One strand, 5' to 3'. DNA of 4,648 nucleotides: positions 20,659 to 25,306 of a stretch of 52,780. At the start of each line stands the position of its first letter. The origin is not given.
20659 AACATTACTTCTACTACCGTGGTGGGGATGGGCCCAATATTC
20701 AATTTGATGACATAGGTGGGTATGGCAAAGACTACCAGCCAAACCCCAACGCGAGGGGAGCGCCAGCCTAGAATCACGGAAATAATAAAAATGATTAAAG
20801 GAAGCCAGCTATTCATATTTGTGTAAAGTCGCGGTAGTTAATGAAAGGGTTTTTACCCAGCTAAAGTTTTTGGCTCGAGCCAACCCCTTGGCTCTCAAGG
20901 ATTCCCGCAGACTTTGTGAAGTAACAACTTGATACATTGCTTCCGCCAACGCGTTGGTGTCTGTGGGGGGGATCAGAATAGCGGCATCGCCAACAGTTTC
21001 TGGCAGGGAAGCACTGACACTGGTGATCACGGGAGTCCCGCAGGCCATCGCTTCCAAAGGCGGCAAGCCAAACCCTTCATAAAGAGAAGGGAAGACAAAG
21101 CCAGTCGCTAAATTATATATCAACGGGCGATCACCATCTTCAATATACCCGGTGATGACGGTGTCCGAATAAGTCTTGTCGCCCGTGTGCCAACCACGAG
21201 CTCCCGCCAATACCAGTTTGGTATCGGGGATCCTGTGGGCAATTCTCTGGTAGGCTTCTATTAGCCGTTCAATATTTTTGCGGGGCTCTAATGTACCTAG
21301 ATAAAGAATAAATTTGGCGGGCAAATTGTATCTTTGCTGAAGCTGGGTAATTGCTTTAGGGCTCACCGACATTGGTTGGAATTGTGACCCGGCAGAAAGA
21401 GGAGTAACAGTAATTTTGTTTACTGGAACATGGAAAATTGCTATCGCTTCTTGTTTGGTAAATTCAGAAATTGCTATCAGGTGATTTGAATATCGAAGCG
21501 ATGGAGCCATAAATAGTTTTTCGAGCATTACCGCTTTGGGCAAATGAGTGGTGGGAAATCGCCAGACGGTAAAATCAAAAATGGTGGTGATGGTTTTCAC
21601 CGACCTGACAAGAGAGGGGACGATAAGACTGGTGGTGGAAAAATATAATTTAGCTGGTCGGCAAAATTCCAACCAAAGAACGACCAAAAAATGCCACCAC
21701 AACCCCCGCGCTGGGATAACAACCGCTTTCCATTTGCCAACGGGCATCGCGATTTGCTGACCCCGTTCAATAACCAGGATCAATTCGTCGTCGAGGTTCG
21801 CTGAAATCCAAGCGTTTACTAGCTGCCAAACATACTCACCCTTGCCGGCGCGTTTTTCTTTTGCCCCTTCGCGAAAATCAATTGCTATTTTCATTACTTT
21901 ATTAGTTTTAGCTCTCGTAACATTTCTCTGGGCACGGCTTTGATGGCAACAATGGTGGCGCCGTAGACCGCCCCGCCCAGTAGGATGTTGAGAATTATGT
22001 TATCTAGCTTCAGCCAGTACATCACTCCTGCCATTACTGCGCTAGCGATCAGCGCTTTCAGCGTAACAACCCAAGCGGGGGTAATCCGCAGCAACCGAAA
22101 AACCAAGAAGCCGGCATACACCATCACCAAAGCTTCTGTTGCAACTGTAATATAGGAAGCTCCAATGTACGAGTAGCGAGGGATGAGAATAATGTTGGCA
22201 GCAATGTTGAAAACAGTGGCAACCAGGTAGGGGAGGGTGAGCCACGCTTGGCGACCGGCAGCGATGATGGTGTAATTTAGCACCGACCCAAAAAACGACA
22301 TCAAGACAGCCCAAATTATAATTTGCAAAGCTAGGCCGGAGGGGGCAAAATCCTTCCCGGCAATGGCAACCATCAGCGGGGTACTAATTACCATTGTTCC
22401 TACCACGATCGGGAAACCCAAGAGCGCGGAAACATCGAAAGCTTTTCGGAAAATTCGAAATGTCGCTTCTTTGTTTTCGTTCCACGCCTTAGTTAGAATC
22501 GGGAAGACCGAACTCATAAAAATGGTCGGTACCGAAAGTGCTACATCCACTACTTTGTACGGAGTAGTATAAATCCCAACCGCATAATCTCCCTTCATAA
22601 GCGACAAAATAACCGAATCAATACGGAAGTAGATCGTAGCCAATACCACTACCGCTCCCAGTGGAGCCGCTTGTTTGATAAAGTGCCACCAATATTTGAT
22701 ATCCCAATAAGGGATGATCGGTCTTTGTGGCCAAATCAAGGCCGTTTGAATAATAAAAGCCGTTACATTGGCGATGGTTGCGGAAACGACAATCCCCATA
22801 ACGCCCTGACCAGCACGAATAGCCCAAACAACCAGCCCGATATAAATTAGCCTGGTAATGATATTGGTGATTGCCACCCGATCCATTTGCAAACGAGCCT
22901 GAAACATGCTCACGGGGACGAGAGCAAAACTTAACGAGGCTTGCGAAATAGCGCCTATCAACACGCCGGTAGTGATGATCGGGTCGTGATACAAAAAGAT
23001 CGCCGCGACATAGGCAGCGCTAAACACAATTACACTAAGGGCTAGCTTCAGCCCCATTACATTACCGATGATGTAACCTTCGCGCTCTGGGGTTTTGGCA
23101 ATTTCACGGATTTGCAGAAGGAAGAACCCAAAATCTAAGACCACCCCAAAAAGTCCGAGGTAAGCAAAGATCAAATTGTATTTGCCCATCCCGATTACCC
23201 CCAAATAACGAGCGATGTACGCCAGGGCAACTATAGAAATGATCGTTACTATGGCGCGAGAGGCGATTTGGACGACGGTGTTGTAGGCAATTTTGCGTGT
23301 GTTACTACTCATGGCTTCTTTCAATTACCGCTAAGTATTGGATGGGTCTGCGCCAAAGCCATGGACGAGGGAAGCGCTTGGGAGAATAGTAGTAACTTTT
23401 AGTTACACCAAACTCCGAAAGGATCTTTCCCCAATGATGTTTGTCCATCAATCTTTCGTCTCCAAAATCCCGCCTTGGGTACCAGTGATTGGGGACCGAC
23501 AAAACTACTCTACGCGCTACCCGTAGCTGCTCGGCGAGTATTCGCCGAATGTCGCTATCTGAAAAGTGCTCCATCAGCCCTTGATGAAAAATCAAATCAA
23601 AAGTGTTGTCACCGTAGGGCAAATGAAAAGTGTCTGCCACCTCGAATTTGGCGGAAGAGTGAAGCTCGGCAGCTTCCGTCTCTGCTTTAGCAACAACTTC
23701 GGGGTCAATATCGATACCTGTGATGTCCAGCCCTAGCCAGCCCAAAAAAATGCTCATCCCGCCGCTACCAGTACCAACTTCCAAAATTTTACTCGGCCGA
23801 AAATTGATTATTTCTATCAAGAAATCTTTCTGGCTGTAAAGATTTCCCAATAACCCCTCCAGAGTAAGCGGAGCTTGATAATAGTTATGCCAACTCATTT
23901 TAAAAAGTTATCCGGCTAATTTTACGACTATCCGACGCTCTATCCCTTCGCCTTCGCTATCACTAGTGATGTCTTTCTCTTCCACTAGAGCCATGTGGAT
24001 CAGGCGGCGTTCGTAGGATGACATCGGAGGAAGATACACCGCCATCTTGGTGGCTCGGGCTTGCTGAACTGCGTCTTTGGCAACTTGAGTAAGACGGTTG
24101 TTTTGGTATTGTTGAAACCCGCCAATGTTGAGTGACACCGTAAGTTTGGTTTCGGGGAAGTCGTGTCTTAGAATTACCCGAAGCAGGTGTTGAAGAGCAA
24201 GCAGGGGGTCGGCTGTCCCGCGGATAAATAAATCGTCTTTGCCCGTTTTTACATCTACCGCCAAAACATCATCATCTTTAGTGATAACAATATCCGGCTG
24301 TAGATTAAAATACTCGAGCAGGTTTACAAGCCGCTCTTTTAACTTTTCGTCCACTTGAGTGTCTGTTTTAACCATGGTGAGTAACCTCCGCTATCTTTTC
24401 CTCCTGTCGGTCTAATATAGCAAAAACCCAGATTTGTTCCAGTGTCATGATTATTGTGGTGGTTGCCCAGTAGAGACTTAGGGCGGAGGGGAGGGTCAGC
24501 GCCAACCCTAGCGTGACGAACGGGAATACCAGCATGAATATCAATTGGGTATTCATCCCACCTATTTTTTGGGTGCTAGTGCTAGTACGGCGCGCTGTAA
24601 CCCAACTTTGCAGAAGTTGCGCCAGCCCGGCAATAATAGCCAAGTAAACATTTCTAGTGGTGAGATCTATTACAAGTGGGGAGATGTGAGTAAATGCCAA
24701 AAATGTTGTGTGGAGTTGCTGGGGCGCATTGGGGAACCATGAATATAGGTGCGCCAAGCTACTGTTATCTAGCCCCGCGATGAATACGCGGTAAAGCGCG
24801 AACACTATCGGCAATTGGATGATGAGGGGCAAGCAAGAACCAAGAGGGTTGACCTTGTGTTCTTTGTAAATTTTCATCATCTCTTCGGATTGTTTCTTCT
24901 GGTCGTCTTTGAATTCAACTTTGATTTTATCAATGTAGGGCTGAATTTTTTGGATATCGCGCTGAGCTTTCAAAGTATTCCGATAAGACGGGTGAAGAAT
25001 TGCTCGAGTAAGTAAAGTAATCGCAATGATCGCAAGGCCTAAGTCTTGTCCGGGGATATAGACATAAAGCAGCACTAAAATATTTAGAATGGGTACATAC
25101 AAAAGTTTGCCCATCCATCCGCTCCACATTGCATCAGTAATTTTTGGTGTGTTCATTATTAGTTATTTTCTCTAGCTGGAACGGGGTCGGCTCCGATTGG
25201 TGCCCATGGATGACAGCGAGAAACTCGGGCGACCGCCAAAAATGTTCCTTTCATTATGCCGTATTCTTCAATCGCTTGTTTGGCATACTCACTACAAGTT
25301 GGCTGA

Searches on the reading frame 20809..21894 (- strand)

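Call 19: search_protein_families(library=pfam, proteins=[window:20809-21894:-], max_evalue=0.001)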
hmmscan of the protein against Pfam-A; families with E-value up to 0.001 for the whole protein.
window:20809-21894:- (361 aa): 5 families
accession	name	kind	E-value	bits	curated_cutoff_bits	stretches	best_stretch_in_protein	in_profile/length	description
PF00534.26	Glycos_transf_1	-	1.5e-30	106.5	26.4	1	192-337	14-169/172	Glycosyl transferases group 1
PF13692.12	Glyco_trans_1_4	-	5e-27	95.3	27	1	194-324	2-140/142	Glycosyl transferases group 1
PF20706.3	GT4-conflict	-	3.1e-06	26.9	26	1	266-301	285-320/385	Family 4 Glycosyltransferase in conflict systems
PF13524.12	Glyco_trans_1_2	-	0.00016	22.1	25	1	220-342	10-130/144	Glycosyl transferase-like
PF13439.12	Glyco_transf_4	-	0.00043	20.8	28.5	0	97-165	95-163/170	Glycosyltransferase Family 4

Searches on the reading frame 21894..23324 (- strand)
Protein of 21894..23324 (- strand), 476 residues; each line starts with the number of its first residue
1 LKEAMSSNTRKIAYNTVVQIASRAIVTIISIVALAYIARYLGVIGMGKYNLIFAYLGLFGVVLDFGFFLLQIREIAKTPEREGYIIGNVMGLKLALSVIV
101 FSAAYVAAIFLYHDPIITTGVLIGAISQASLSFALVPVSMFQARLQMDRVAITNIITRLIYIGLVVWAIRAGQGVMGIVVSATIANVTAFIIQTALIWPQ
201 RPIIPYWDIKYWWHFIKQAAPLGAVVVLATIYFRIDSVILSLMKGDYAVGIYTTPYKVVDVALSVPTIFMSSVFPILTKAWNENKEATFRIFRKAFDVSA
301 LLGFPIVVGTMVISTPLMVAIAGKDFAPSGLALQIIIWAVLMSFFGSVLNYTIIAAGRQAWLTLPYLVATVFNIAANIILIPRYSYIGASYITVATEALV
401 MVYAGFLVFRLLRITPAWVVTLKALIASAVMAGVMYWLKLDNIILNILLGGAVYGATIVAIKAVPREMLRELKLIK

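Call 19: search_protein_families(library=pfam, proteins=[window:21894-23324:-], max_evalue=0.001)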
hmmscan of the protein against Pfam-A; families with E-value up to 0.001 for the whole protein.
window:21894-23324:- (476 aa): 2 families
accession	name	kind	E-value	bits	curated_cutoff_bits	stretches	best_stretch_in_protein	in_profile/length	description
PF01943.22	Polysacc_synt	-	1.4e-31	110.4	28.2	1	15-280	4-273/274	Polysaccharide biosynthesis protein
PF13440.11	Polysacc_synt_3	-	2.4e-17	63.6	23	1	37-328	2-290/293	Polysaccharide biosynthesis protein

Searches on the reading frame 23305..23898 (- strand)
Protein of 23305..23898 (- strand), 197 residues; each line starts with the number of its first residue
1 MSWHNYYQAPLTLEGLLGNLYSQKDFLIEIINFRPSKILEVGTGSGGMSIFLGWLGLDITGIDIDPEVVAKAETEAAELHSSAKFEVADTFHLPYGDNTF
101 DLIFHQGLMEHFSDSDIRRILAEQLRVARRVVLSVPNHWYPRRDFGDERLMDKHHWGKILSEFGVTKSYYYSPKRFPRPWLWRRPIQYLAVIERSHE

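Call 19: search_protein_families(library=pfam, proteins=[window:23305-23898:-], max_evalue=0.001)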
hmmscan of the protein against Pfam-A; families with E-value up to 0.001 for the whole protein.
window:23305-23898:- (197 aa): 8 families
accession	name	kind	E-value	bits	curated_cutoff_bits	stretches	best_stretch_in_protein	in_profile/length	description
PF13649.12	Methyltransf_25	-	3.3e-17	63.4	27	1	38-129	1-94/97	Methyltransferase domain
PF08241.18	Methyltransf_11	-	2.2e-15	57.5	21.2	1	39-129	1-88/95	Methyltransferase domain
PF13847.12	Methyltransf_31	-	3.2e-13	50.1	27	1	37-136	6-112/145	Methyltransferase domain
PF13489.12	Methyltransf_23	-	2.2e-09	37.7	27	1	32-156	20-132/164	Methyltransferase domain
PF08242.18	Methyltransf_12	-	3.1e-09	37.9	30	1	39-123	1-87/98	Methyltransferase domain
PF07021.18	MetW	-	4.9e-07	30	21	1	34-140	13-116/193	Methionine biosynthesis protein MetW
PF03848.20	TehB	-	0.00056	19.8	20.4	1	33-74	29-70/193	Tellurite resistance protein TehB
PF06325.19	PrmA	-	0.00061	19.8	22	1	34-104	161-231/296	Ribosomal protein L11 methyltransferase (PrmA)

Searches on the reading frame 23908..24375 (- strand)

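Call 19: search_protein_families(library=pfam, proteins=[window:23908-24375:-], max_evalue=0.001)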
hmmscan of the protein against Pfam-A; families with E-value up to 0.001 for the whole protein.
window:23908-24375:- (155 aa): 1 family
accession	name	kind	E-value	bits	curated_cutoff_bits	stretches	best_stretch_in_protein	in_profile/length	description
PF01424.28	R3H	-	1.6e-16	60.5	26.8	1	95-152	3-59/60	R3H domain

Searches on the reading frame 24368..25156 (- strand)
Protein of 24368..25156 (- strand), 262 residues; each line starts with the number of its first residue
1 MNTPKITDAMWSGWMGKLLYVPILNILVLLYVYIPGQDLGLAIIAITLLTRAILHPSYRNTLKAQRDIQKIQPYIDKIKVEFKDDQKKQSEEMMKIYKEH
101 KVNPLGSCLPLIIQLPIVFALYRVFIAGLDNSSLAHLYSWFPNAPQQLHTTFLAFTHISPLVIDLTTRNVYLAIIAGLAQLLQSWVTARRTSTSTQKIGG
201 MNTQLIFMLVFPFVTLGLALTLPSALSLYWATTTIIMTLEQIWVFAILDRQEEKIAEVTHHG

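Call 19: search_protein_families(library=pfam, proteins=[window:24368-25156:-], max_evalue=0.001)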
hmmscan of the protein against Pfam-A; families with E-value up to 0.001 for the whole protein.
window:24368-25156:- (262 aa): 1 family
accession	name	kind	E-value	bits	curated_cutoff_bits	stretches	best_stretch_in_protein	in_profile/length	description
PF02096.25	60KD_IMP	-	8.5e-43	146.6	35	1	40-244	2-161/163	60Kd inner membrane protein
